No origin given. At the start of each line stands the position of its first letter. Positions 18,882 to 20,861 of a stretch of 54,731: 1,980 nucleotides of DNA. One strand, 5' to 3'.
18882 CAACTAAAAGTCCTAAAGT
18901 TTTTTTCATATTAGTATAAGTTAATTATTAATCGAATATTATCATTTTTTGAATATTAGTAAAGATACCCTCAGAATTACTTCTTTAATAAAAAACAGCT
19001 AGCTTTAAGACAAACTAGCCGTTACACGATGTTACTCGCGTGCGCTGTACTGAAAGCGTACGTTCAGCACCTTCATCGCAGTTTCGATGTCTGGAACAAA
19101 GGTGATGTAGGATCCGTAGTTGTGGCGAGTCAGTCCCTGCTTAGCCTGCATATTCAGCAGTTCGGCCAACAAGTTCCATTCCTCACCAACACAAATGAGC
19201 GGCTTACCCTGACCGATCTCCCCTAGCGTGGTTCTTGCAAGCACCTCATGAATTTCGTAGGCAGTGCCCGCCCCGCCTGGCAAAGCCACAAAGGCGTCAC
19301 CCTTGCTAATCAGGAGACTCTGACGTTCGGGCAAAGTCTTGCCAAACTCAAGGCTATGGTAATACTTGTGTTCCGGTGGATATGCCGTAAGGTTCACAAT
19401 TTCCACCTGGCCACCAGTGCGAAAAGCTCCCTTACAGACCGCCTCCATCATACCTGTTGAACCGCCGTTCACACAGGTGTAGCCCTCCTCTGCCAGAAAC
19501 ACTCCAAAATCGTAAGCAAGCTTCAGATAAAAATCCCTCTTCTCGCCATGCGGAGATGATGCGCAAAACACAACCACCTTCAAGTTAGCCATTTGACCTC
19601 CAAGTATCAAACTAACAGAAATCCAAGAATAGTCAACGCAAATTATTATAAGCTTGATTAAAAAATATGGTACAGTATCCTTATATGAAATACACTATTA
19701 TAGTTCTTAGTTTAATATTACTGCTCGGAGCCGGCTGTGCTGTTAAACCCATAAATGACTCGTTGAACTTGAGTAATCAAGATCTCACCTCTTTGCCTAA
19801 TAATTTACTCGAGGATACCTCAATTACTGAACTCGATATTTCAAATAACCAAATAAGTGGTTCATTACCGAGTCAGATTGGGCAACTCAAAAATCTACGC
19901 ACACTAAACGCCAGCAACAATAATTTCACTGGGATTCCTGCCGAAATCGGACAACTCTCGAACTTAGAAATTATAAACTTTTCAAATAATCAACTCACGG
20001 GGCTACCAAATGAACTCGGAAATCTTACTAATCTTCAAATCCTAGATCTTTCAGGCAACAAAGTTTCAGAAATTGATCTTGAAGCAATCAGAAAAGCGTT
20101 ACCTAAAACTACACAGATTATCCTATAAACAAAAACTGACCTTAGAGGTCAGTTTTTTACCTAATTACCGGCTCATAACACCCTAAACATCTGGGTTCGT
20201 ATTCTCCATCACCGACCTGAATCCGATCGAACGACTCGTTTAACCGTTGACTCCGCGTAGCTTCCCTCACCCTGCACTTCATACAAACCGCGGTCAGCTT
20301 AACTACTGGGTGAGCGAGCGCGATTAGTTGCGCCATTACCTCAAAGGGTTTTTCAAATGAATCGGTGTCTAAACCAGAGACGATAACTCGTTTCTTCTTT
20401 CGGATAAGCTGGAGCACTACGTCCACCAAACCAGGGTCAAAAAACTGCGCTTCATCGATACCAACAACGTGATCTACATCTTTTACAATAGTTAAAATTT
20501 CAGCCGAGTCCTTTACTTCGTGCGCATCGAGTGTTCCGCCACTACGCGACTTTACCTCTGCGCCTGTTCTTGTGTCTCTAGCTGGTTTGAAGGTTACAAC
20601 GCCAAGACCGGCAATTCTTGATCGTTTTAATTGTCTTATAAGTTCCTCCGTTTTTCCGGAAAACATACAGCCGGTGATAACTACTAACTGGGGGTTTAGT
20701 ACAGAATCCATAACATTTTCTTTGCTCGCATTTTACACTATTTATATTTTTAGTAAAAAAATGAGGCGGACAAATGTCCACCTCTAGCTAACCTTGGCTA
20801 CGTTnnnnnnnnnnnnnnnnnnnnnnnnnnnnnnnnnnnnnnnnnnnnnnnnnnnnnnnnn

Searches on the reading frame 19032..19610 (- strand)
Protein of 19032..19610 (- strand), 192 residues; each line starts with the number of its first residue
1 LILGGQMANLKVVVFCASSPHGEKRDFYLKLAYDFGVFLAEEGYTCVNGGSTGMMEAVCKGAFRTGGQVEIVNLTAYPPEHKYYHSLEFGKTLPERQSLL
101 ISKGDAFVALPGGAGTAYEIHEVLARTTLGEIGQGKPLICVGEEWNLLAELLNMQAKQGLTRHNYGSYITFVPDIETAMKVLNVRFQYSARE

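Call 86: search_protein_families(library=pfam, max_evalue=0.00001, proteins=[window:19032-19610:-])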
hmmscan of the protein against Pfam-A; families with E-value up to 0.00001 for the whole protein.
window:19032-19610:- (192 aa): 2 families
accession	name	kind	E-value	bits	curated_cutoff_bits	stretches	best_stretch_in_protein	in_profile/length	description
PF03641.19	Lysine_decarbox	-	1.7e-16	61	27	1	55-180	1-129/131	Possible lysine decarboxylase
PF18306.6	LDcluster4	-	9.3e-13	48.5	26.3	1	25-124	14-114/151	SLOG cluster4 family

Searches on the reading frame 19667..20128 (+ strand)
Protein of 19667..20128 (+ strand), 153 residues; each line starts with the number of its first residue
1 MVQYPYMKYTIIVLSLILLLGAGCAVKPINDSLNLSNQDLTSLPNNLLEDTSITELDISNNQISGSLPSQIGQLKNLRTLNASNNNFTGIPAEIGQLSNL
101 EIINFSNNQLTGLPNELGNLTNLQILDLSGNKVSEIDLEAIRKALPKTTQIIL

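Call 86: search_protein_families(library=pfam, max_evalue=0.00001, proteins=[window:19667-20128:+])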
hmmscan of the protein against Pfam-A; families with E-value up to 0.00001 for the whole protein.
window:19667-20128:+ (153 aa): 4 families
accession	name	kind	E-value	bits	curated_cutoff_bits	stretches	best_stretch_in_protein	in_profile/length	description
PF00560.39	LRR_1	-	1.8e-16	57.2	20.6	0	52-74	1-23/23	Leucine Rich Repeat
PF12799.13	LRR_4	-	1.1e-15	57.7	27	2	99-138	2-42/44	Leucine Rich repeats (2 copies)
PF13855.12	LRR_8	-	1.2e-13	51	27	1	76-132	2-60/61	Leucine rich repeat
PF23598.1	LRR_14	-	1e-12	48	40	1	33-144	52-162/353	Leucine-rich repeat region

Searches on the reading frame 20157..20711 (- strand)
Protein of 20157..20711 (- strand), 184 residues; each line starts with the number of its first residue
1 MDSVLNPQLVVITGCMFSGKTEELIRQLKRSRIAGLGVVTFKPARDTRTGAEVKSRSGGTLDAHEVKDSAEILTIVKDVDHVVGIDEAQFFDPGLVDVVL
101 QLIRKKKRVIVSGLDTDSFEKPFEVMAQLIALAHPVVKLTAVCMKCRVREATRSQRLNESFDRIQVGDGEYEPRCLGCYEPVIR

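Call 86: search_protein_families(library=pfam, max_evalue=0.00001, proteins=[window:20157-20711:-])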
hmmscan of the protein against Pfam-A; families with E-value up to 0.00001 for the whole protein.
window:20157-20711:- (184 aa): 1 family
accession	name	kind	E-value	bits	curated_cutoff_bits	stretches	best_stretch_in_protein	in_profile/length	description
PF00265.24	TK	-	4.4e-41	141.1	20.6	1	8-179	2-176/176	Thymidine kinase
